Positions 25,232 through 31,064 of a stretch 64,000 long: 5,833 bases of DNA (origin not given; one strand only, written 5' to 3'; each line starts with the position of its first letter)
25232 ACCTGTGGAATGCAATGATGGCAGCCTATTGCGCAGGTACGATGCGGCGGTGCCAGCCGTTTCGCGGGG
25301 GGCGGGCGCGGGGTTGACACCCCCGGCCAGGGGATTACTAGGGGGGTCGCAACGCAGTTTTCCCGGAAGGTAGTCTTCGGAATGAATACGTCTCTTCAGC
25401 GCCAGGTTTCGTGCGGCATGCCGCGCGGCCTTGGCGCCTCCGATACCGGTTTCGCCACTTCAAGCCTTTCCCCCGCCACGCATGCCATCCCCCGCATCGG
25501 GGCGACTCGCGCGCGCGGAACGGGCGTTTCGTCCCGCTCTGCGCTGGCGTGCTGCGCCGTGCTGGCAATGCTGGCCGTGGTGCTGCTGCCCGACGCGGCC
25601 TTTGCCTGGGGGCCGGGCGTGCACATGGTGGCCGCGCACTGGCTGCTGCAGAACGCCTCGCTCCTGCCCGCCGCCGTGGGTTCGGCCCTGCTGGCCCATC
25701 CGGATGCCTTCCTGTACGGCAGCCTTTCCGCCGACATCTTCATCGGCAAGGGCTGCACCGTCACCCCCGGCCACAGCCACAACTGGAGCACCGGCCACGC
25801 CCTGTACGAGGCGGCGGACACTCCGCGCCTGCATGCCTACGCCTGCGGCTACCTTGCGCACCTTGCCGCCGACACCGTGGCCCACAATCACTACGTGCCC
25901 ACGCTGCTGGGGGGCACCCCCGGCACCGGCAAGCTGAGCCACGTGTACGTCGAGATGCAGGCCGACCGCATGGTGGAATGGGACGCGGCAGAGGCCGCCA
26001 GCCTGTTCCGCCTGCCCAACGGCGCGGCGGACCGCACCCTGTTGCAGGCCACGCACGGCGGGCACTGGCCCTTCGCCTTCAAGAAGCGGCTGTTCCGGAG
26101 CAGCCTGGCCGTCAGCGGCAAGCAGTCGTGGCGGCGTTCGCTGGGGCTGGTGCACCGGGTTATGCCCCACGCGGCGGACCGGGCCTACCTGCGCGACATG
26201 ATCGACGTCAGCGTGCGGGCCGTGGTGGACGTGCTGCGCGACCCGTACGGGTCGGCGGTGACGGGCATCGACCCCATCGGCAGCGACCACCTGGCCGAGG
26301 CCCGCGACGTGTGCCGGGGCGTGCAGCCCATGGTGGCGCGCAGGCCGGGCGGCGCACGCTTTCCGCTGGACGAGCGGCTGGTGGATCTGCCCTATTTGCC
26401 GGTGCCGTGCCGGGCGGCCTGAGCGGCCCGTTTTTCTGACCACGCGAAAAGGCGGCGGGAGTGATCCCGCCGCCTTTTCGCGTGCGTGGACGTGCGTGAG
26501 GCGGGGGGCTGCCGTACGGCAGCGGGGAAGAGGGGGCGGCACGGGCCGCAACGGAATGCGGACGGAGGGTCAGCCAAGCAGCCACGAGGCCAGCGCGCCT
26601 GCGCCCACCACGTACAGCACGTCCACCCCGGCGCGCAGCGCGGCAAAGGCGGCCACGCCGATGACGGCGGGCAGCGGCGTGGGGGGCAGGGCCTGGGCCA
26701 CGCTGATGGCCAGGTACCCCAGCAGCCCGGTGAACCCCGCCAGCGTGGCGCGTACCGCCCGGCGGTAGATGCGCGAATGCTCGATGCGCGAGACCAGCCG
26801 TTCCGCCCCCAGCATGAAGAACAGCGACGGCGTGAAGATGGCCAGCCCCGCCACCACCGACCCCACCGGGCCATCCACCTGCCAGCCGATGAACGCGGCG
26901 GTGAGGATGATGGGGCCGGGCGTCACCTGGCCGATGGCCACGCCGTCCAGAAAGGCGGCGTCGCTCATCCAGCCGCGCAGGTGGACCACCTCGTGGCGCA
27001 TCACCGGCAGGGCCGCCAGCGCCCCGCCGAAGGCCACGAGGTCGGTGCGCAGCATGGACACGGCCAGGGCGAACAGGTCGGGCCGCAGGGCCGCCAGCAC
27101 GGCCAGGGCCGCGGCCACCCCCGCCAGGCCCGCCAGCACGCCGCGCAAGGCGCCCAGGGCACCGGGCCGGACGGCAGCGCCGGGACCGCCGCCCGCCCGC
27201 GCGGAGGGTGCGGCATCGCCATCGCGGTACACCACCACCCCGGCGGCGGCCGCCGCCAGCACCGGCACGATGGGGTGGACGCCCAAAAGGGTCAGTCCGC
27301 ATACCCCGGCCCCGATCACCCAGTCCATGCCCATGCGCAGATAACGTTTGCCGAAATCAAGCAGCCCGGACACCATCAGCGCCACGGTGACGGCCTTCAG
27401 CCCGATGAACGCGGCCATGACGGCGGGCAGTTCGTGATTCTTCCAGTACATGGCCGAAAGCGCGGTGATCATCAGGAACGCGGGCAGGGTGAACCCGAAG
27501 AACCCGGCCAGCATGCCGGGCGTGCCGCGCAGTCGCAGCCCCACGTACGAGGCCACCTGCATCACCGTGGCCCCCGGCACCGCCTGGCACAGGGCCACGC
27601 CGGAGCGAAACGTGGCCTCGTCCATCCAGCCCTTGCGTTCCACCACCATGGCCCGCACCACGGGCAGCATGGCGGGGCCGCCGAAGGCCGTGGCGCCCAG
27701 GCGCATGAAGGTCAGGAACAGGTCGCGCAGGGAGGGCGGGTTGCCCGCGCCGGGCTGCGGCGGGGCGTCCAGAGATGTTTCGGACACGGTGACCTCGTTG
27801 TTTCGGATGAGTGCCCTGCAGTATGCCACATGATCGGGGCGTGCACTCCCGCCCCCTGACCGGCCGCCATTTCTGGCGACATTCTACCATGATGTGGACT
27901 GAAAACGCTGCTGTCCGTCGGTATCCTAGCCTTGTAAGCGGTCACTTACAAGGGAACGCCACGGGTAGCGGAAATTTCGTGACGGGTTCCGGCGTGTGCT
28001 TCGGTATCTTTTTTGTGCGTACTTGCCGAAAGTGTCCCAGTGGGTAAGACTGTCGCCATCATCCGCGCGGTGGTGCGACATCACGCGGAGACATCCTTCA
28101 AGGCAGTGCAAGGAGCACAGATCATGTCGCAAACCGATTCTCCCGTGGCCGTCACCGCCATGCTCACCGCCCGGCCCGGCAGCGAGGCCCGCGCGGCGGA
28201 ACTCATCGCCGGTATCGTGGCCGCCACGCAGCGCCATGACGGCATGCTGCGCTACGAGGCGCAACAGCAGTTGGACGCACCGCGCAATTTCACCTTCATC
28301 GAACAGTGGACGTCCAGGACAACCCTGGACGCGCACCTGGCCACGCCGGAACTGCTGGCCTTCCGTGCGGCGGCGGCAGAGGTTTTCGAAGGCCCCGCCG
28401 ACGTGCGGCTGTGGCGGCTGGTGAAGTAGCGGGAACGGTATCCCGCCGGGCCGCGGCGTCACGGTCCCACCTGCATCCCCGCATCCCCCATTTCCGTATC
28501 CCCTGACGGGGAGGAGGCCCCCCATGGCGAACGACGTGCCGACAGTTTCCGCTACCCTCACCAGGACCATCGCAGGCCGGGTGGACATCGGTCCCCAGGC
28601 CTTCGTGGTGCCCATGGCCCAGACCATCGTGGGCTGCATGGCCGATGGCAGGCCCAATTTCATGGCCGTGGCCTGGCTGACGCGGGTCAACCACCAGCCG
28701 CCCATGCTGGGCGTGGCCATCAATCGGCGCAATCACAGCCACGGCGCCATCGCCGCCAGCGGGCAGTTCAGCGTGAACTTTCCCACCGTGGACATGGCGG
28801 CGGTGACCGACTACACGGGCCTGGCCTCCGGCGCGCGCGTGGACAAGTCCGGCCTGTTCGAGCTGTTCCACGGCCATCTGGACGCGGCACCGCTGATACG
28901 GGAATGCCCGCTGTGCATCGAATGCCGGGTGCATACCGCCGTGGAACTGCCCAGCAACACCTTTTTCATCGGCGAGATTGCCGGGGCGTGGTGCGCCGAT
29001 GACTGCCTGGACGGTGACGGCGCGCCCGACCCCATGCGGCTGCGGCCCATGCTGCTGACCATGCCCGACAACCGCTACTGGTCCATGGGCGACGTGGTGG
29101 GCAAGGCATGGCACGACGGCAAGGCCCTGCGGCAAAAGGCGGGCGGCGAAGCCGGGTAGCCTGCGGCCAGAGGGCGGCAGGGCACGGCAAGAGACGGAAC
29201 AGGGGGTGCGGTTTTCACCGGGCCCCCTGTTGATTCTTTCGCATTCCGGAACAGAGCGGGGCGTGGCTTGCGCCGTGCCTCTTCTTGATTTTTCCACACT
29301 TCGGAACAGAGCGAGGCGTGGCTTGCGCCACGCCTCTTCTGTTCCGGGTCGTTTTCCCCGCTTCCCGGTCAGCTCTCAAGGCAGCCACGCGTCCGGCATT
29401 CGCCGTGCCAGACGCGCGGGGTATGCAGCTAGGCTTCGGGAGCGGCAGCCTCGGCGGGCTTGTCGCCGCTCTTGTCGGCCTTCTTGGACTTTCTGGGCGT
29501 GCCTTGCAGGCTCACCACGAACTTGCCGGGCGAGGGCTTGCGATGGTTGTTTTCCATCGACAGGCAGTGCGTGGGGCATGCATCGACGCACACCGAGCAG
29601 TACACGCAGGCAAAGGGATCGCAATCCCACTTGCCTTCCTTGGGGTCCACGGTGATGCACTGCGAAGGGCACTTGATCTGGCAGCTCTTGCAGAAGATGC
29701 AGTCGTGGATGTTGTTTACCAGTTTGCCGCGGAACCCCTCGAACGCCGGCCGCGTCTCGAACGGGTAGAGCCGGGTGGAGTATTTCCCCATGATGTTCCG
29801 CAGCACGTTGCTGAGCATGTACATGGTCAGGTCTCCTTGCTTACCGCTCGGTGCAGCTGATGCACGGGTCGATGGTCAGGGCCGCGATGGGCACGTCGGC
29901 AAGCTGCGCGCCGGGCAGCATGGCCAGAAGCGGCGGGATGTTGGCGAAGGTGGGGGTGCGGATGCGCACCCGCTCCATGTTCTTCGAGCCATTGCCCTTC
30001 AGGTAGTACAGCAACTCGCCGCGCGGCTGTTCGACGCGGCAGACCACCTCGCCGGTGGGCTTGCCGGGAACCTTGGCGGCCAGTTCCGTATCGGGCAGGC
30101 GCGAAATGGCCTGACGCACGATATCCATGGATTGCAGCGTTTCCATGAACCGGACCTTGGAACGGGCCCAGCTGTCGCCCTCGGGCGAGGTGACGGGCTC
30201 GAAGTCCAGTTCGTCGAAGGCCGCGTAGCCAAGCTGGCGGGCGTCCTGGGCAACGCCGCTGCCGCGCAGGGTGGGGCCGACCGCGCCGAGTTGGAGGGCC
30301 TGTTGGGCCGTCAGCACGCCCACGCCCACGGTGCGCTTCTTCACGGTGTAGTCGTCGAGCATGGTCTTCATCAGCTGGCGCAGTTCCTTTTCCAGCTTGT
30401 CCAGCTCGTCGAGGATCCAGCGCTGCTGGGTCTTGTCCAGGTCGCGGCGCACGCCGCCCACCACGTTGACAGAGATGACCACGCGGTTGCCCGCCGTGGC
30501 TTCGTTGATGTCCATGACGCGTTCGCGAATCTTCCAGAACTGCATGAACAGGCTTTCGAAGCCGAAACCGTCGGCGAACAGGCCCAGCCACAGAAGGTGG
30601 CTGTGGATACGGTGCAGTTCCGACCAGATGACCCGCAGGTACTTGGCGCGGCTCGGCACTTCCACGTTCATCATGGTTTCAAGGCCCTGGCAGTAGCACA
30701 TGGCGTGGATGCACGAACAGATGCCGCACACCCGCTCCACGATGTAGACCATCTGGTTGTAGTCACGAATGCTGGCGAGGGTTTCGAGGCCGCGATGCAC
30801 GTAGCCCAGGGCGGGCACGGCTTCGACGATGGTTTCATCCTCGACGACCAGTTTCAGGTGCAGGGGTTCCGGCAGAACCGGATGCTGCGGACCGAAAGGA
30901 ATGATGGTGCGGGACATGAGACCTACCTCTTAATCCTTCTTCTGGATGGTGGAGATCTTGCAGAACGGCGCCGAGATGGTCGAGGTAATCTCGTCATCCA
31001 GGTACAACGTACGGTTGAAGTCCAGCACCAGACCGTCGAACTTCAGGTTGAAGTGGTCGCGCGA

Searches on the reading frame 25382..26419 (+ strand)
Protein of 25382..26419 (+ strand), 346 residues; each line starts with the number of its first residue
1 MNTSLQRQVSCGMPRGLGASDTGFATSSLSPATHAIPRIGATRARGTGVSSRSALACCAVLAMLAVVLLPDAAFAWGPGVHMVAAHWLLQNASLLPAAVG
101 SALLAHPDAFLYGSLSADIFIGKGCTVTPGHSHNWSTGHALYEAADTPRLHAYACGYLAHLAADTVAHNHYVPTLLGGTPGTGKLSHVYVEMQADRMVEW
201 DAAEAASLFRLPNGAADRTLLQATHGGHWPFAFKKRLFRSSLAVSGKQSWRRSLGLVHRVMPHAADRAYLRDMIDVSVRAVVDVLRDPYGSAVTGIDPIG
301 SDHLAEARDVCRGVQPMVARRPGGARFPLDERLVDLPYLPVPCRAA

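Call 86: search_protein_families(library=pfam, proteins=[window:25382-26419:+], max_evalue=0.00001)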
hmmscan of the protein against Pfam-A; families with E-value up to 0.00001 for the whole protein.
window:25382-26419:+ (346 aa): 1 family
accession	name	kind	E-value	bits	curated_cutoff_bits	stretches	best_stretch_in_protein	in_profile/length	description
PF00882.24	Zn_dep_PLPC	-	5.2e-17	62.7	26.8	1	80-197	1-123/167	Zinc dependent phospholipase C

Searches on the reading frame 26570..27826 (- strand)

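Call 86: search_protein_families(library=pfam, proteins=[window:26570-27826:-], max_evalue=0.00001)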
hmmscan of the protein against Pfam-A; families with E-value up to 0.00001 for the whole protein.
window:26570-27826:- (418 aa): 1 family
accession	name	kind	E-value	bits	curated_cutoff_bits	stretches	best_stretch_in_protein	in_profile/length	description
PF02417.20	Chromate_transp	-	5.8e-70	235.1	28.6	2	35-197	2-166/166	Chromate transporter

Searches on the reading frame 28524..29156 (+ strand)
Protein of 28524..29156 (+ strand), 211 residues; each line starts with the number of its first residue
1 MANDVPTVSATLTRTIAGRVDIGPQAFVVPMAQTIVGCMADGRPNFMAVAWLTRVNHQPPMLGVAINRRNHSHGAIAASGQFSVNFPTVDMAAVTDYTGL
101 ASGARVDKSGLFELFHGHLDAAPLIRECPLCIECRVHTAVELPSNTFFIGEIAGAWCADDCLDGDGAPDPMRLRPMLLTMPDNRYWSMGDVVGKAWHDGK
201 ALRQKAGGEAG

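Call 86: search_protein_families(library=pfam, proteins=[window:28524-29156:+], max_evalue=0.00001)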
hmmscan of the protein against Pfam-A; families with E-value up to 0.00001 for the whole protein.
window:28524-29156:+ (211 aa): 1 family
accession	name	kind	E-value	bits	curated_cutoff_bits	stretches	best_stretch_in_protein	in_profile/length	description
PF01613.24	Flavin_Reduct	-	3.1e-26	92.8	27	1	31-160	6-136/153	Flavin reductase like domain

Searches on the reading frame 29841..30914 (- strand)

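Call 86: search_protein_families(library=pfam, proteins=[window:29841-30914:-], max_evalue=0.00001)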
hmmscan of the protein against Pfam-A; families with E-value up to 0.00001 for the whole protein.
window:29841-30914:- (357 aa): 2 families
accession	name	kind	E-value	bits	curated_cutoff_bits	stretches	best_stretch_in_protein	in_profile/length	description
PF00346.24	Complex1_49kDa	-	6.8e-61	206.2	24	2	118-280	3-166/271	Respiratory-chain NADH dehydrogenase, 49 Kd subunit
PF00374.24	NiFeSe_Hases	-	4.1e-12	46.2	25.8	1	41-109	1-69/508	Nickel-dependent hydrogenase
